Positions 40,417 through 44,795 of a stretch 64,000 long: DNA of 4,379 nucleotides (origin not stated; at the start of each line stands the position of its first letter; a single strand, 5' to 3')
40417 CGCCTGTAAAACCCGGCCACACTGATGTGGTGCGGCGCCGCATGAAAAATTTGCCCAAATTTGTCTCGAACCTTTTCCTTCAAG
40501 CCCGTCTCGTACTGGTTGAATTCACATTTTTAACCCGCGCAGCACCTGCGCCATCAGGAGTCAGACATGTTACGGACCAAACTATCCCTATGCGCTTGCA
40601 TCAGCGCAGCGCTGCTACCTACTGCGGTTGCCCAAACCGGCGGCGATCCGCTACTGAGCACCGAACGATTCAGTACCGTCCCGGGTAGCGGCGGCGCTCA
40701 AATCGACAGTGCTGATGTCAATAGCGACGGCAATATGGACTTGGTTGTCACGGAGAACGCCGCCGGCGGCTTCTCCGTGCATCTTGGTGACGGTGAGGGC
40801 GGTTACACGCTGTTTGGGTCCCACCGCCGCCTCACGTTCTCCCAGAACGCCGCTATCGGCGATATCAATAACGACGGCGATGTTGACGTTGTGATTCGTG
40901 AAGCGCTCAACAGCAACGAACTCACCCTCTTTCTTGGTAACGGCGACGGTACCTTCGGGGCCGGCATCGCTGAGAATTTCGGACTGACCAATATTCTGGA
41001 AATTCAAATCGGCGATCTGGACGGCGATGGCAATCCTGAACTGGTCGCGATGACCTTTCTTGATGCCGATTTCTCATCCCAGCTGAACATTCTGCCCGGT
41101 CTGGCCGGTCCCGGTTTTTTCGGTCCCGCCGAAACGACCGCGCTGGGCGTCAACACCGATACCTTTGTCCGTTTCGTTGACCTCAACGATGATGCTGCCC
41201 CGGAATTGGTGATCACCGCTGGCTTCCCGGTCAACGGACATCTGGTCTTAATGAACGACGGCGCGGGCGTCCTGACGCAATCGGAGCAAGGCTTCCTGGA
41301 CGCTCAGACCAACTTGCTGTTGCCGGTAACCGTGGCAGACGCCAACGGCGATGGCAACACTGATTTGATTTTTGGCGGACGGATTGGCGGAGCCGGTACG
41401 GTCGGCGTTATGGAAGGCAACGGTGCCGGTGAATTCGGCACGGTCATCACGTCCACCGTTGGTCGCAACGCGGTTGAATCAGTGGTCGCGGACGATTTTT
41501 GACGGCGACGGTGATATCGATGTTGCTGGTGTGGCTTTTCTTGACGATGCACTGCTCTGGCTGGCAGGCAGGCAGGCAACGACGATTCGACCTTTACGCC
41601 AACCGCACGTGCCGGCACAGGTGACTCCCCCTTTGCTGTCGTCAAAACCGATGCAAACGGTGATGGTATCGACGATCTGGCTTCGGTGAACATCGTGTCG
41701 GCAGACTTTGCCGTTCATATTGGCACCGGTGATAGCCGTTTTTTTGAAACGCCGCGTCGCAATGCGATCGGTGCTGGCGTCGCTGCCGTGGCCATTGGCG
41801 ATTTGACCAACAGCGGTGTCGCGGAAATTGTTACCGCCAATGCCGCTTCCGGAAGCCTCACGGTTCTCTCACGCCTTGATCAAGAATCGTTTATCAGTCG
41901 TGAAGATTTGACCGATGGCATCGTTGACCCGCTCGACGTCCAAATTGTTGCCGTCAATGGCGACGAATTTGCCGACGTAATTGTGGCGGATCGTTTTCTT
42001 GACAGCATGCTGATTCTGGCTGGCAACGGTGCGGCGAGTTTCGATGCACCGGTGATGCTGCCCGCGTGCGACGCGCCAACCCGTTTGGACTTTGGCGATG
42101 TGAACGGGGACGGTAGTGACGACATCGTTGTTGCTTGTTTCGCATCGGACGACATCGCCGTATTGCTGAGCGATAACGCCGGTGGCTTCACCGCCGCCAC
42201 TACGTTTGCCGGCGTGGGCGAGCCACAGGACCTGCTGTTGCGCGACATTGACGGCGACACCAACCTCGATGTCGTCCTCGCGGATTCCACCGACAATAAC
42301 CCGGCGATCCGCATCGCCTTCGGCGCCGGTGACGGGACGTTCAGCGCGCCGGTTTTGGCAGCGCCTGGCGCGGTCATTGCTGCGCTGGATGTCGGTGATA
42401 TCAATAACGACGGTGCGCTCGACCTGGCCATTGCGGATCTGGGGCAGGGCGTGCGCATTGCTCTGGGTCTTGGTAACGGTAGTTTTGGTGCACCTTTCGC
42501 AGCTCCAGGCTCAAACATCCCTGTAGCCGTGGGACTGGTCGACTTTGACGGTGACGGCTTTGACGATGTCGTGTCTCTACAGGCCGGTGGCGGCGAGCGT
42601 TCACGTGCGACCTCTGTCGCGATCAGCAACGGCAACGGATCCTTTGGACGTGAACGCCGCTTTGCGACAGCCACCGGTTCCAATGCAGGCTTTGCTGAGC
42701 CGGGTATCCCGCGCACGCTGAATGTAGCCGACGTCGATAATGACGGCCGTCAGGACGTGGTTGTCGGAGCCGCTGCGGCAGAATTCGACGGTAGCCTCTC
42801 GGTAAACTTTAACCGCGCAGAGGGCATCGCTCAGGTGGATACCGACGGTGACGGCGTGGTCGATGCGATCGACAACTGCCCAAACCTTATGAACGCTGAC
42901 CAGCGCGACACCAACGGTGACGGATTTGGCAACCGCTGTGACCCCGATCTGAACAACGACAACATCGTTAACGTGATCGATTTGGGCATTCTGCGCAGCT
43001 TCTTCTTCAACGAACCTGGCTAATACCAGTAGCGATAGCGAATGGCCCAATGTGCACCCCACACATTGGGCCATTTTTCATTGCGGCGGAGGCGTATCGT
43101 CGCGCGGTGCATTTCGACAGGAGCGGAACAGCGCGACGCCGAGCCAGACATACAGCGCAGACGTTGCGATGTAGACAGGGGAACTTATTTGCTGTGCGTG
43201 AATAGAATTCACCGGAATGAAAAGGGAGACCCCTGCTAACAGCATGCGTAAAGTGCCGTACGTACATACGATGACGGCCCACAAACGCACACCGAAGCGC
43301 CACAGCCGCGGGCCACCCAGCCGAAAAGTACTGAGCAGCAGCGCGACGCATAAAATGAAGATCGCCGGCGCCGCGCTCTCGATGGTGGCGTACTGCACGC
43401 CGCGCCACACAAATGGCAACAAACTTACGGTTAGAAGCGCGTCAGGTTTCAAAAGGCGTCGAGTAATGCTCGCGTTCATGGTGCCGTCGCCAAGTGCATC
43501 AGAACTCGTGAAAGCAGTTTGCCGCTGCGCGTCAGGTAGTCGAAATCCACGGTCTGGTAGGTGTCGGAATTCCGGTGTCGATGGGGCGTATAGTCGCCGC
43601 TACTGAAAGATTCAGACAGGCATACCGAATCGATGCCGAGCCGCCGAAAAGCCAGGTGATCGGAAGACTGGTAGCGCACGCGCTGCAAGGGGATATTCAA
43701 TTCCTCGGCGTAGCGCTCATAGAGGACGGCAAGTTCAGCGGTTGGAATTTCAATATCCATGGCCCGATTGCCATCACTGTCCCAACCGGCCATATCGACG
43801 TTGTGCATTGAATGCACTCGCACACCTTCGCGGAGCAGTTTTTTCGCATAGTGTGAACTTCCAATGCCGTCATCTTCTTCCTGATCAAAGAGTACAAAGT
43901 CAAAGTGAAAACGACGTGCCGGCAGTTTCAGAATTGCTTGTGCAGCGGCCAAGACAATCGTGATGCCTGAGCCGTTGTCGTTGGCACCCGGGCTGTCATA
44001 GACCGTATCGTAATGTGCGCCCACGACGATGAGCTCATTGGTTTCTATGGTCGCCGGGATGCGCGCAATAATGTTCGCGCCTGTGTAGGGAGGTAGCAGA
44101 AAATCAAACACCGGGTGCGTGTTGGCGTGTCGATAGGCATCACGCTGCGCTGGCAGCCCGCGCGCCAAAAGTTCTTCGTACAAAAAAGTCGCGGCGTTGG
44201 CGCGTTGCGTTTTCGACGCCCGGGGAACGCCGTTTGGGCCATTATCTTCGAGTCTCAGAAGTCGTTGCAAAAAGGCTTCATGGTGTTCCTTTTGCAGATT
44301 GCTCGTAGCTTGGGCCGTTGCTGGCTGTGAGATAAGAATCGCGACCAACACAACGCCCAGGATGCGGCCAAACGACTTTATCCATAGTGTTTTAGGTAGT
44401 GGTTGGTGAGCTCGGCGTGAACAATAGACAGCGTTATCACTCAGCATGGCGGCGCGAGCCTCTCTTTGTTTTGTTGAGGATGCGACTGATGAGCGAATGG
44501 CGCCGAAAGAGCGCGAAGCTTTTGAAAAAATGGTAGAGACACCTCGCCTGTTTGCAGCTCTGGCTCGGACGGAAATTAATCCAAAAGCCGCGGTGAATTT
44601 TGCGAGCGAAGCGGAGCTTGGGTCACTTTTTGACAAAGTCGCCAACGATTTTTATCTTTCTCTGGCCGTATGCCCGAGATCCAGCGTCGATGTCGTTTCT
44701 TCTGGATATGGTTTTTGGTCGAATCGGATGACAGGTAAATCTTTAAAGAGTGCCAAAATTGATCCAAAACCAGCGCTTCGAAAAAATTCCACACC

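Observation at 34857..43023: Three unrelated large secreted proteins share one C-terminal TSP3 + dockerin-like calcium-binding module, clustered with a sorting-signal protein and a deacetylase beside the EPS locus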

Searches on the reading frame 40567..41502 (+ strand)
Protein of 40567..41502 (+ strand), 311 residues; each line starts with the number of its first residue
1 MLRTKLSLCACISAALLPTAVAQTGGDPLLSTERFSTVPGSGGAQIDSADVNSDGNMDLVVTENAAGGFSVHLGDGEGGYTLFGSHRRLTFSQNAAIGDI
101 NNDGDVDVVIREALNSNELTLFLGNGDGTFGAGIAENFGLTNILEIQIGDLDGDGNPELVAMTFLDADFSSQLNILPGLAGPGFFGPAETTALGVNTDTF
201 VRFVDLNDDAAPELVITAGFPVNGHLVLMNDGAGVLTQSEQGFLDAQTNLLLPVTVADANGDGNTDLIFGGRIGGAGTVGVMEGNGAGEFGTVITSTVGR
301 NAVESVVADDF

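Call 9: search_protein_families(library=pfam, proteins=[window:40567-41502:+], max_evalue=0.1)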
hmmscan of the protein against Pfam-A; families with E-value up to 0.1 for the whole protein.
window:40567-41502:+ (311 aa): 4 families
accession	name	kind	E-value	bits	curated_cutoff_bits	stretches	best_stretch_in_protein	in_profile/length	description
PF13517.12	FG-GAP_3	-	7.4e-25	87.8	26.9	5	99-160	1-60/61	FG-GAP-like repeat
PF01839.29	FG-GAP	-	4.9e-10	39.5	22.1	1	43-74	2-27/37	FG-GAP repeat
PF16743.10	PliI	-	5.4e-08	33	27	0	45-68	61-84/123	Periplasmic lysozyme inhibitor of I-type lysozyme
PF14779.12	BBS1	-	0.008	16.1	27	0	90-114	14-38/254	Ciliary BBSome complex subunit 1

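Call 10: search_protein_families(library=ncbifam, proteins=[window:40567-41502:+], max_evalue=0.1)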
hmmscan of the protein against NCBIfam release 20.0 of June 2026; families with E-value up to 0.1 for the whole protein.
window:40567-41502:+ (311 aa): 1 family
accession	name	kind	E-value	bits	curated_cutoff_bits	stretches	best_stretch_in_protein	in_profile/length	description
NF047539.1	XAC2610_fam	domain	0.0014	19.1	35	0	48-68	3-23/89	XAC2610-related protein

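Call 88: find_encoding_contigs(protein=window:40567-41502:+, flank=2500, max_places=4)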
Protein window:40567-41502:+ (311 aa): 2 contigs read that carry it; 2 places shown.
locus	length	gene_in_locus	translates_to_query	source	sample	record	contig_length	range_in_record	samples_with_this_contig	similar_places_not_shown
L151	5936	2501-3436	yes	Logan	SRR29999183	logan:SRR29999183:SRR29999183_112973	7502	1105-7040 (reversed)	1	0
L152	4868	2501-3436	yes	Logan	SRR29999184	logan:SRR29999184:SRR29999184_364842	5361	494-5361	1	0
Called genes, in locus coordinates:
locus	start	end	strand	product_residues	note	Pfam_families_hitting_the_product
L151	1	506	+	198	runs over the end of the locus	-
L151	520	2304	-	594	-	PF01522:Polysacc_deac_1, PF07676:PD40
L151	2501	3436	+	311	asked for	PF16743:PliI (faint), PF01839:FG-GAP (faint), PF13517:FG-GAP_3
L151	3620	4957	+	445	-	PF01839:FG-GAP (faint), PF13517:FG-GAP_3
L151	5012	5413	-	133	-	-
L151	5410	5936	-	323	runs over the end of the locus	PF04389:Peptidase_M28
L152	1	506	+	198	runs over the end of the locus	-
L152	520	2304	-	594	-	PF01522:Polysacc_deac_1, PF07676:PD40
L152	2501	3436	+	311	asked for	PF16743:PliI (faint), PF01839:FG-GAP (faint), PF13517:FG-GAP_3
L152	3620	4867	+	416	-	?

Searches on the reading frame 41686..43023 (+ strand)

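Call 9: search_protein_families(library=pfam, proteins=[window:41686-43023:+], max_evalue=0.1)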
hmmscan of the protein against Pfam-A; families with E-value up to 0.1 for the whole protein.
window:41686-43023:+ (445 aa): 5 families
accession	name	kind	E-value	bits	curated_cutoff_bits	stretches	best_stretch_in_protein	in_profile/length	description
PF13517.12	FG-GAP_3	-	1.5e-36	125.2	26.9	5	238-296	1-60/61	FG-GAP-like repeat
PF01839.29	FG-GAP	-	1e-08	35.3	22.1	3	344-372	4-35/37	FG-GAP repeat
PF21348.3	RGL11_C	-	0.00016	21.1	27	1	304-380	198-273/490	Rhamnogalacturonan lyase family 11, C-terminal domain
PF02412.23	TSP_3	-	0.00062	19.8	25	1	385-406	15-36/36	Thrombospondin type 3 repeat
PF16743.10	PliI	-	0.081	13.1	27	0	340-365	57-82/123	Periplasmic lysozyme inhibitor of I-type lysozyme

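Call 10: search_protein_families(library=ncbifam, proteins=[window:41686-43023:+], max_evalue=0.1)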
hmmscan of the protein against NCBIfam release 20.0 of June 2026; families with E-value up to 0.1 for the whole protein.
window:41686-43023:+ (445 aa): 3 families
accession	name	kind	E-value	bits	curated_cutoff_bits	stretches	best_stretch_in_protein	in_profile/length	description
NF047638.1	throspo3_MtsC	equivalog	2.6e-13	49.7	350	1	348-432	160-242/428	cell-cell cohesion MYXO-CTERM protein MtsC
NF045500.1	Omp28_seleno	equivalog_domain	2e-07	30.7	200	1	383-423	272-312/377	Omp28-related selenoprotein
NF040734.1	CC-COOH_SaoC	equivalog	9.3e-05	22.2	80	1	136-201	52-119/148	Cys-Cys-COOH (seleno)protein SaoC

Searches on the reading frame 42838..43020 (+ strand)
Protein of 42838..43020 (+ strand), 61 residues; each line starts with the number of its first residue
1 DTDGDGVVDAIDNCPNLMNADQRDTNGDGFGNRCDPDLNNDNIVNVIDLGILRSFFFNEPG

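Call 13: search_protein_families(library=pfam, proteins=[window:42838-43020:+], max_evalue=10)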
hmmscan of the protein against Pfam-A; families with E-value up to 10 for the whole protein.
seq(61 aa): 2 families
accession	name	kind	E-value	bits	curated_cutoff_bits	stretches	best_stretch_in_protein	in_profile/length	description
PF02412.23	TSP_3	-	7.5e-08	32.4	25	2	1-22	15-36/36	Thrombospondin type 3 repeat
PF00404.24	Dockerin_1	-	0.18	12.5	22.9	2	37-53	3-19/57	Dockerin type I domain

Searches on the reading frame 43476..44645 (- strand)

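Call 36: search_protein_families(library=pfam, proteins=[window:43476-44645:-], max_evalue=0.001)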
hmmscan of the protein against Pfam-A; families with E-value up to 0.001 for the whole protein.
window:43476-44645:- (389 aa): 1 family
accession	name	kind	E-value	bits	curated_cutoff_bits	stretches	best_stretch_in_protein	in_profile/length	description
PF04389.22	Peptidase_M28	-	1.4e-27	97.1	21.3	1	191-380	1-191/193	Peptidase family M28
